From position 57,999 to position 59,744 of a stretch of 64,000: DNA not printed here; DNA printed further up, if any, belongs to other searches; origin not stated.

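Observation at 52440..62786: RpiR-controlled catabolic island pairing an aspartase-family lyase with an MmgE/PrpD protein, a DMGDH-like flavoenzyme and a C-N hydrolase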

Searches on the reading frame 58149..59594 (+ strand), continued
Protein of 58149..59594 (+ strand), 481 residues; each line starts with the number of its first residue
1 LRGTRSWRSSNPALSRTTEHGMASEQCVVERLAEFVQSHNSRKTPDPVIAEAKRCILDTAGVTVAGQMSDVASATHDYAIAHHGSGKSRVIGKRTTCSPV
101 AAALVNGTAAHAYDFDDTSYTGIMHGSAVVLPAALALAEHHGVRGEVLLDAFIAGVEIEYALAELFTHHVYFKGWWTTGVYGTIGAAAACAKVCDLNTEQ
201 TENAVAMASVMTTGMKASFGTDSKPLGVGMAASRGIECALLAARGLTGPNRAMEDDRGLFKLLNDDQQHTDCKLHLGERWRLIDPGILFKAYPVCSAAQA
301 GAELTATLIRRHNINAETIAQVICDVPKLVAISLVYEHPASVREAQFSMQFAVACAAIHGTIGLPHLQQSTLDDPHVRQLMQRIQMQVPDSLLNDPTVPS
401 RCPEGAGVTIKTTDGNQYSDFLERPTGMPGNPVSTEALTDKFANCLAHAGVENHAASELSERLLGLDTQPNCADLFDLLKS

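Call 43: get_annotated_region(hit=H10, flank=10000)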
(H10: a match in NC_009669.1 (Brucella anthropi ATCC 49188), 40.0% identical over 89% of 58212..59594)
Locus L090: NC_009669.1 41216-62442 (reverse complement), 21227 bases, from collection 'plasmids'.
description: Brucella anthropi ATCC 49188 plasmid pOANT01, complete sequence
organism: Brucella anthropi ATCC 49188 (NCBI taxid 439375)
taxonomy: Bacteria; Pseudomonadota; Alphaproteobacteria; Hyphomicrobiales; Brucellaceae; Brucella; Brucella anthropi; Brucella anthropi ATCC 49188
host: -; source: -; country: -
typing (MOB-suite, as given by PLSDB): conjugative; replicon rep_cluster_678; relaxase MOBP; mating-pair formation MPF_T
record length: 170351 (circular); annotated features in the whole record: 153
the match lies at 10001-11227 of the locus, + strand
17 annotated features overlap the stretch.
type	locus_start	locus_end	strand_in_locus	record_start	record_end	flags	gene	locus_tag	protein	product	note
CDS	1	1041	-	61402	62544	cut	-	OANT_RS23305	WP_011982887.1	site-specific integrase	GO:0015074 - DNA integration [Evidence IEA]; GO:0006310 - DNA recombination [Evidence IEA]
CDS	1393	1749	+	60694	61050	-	-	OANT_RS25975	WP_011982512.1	hypothetical protein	-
CDS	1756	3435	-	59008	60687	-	-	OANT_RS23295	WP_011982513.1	transposase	-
CDS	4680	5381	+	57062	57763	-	-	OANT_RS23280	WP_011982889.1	IS6 family transposase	-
CDS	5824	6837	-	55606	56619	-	-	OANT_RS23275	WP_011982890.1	IS110 family transposase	-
CDS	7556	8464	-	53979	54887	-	-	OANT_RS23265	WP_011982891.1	LysR family transcriptional regulator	GO:0006355 - regulation of DNA-templated transcription [Evidence IEA]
CDS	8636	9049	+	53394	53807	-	-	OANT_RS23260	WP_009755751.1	RidA family protein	-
CDS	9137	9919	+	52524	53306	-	-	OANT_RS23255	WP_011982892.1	transporter substrate-binding domain-containing protein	-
CDS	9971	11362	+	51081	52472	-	-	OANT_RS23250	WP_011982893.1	MmgE/PrpD family protein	-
CDS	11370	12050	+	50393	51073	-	-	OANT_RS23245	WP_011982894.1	amino acid ABC transporter permease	GO:0006865 - amino acid transport [Evidence IEA]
CDS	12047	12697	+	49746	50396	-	-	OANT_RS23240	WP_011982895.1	amino acid ABC transporter permease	GO:0006865 - amino acid transport [Evidence IEA]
CDS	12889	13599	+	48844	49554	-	-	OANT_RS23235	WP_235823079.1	amino acid ABC transporter ATP-binding protein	-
CDS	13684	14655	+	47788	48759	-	-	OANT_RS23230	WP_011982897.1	agmatinase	-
CDS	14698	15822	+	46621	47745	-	argE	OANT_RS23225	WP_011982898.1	acetylornithine deacetylase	GO:0006592 - ornithine biosynthetic process [Evidence IEA]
CDS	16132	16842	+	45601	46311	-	-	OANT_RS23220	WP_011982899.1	IS6 family transposase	-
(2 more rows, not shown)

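Call 44: search_solved_structures(query=window:58212-59594:+, max_evalue=1e-30, show_alignments=5)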
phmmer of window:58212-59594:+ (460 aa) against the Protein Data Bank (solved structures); distinct sequences matched with E-value up to 1e-30: 10.
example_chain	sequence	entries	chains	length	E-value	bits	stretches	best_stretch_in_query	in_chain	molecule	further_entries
7bra_A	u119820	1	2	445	2e-51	178.5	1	9-422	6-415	Bacillus subtilis IRG1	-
7e9d_A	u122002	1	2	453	1.6e-50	175.6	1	4-422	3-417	IRG1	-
2hp0_A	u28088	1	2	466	4e-46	161.1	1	9-427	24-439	IDS-epimerase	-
2hp3_A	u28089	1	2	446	4.5e-46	160.9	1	9-427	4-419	IDS-epimerase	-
12vt_A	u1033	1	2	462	2e-38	135.7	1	15-458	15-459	Cis-aconitate decarboxylase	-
12vw_A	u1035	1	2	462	5.7e-38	134.2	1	15-458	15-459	Cis-aconitate decarboxylase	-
12ux_A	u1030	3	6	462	1.1e-37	133.3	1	15-458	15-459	Cis-aconitate decarboxylase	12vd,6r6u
12vq_A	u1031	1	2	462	8.8e-37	130.3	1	15-458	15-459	Cis-aconitate decarboxylase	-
7br9_A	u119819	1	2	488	4.2e-36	128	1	7-423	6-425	Cis-aconitate decarboxylase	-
6r6t_A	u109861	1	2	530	5.9e-36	127.6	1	7-423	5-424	Cis-aconitate decarboxylase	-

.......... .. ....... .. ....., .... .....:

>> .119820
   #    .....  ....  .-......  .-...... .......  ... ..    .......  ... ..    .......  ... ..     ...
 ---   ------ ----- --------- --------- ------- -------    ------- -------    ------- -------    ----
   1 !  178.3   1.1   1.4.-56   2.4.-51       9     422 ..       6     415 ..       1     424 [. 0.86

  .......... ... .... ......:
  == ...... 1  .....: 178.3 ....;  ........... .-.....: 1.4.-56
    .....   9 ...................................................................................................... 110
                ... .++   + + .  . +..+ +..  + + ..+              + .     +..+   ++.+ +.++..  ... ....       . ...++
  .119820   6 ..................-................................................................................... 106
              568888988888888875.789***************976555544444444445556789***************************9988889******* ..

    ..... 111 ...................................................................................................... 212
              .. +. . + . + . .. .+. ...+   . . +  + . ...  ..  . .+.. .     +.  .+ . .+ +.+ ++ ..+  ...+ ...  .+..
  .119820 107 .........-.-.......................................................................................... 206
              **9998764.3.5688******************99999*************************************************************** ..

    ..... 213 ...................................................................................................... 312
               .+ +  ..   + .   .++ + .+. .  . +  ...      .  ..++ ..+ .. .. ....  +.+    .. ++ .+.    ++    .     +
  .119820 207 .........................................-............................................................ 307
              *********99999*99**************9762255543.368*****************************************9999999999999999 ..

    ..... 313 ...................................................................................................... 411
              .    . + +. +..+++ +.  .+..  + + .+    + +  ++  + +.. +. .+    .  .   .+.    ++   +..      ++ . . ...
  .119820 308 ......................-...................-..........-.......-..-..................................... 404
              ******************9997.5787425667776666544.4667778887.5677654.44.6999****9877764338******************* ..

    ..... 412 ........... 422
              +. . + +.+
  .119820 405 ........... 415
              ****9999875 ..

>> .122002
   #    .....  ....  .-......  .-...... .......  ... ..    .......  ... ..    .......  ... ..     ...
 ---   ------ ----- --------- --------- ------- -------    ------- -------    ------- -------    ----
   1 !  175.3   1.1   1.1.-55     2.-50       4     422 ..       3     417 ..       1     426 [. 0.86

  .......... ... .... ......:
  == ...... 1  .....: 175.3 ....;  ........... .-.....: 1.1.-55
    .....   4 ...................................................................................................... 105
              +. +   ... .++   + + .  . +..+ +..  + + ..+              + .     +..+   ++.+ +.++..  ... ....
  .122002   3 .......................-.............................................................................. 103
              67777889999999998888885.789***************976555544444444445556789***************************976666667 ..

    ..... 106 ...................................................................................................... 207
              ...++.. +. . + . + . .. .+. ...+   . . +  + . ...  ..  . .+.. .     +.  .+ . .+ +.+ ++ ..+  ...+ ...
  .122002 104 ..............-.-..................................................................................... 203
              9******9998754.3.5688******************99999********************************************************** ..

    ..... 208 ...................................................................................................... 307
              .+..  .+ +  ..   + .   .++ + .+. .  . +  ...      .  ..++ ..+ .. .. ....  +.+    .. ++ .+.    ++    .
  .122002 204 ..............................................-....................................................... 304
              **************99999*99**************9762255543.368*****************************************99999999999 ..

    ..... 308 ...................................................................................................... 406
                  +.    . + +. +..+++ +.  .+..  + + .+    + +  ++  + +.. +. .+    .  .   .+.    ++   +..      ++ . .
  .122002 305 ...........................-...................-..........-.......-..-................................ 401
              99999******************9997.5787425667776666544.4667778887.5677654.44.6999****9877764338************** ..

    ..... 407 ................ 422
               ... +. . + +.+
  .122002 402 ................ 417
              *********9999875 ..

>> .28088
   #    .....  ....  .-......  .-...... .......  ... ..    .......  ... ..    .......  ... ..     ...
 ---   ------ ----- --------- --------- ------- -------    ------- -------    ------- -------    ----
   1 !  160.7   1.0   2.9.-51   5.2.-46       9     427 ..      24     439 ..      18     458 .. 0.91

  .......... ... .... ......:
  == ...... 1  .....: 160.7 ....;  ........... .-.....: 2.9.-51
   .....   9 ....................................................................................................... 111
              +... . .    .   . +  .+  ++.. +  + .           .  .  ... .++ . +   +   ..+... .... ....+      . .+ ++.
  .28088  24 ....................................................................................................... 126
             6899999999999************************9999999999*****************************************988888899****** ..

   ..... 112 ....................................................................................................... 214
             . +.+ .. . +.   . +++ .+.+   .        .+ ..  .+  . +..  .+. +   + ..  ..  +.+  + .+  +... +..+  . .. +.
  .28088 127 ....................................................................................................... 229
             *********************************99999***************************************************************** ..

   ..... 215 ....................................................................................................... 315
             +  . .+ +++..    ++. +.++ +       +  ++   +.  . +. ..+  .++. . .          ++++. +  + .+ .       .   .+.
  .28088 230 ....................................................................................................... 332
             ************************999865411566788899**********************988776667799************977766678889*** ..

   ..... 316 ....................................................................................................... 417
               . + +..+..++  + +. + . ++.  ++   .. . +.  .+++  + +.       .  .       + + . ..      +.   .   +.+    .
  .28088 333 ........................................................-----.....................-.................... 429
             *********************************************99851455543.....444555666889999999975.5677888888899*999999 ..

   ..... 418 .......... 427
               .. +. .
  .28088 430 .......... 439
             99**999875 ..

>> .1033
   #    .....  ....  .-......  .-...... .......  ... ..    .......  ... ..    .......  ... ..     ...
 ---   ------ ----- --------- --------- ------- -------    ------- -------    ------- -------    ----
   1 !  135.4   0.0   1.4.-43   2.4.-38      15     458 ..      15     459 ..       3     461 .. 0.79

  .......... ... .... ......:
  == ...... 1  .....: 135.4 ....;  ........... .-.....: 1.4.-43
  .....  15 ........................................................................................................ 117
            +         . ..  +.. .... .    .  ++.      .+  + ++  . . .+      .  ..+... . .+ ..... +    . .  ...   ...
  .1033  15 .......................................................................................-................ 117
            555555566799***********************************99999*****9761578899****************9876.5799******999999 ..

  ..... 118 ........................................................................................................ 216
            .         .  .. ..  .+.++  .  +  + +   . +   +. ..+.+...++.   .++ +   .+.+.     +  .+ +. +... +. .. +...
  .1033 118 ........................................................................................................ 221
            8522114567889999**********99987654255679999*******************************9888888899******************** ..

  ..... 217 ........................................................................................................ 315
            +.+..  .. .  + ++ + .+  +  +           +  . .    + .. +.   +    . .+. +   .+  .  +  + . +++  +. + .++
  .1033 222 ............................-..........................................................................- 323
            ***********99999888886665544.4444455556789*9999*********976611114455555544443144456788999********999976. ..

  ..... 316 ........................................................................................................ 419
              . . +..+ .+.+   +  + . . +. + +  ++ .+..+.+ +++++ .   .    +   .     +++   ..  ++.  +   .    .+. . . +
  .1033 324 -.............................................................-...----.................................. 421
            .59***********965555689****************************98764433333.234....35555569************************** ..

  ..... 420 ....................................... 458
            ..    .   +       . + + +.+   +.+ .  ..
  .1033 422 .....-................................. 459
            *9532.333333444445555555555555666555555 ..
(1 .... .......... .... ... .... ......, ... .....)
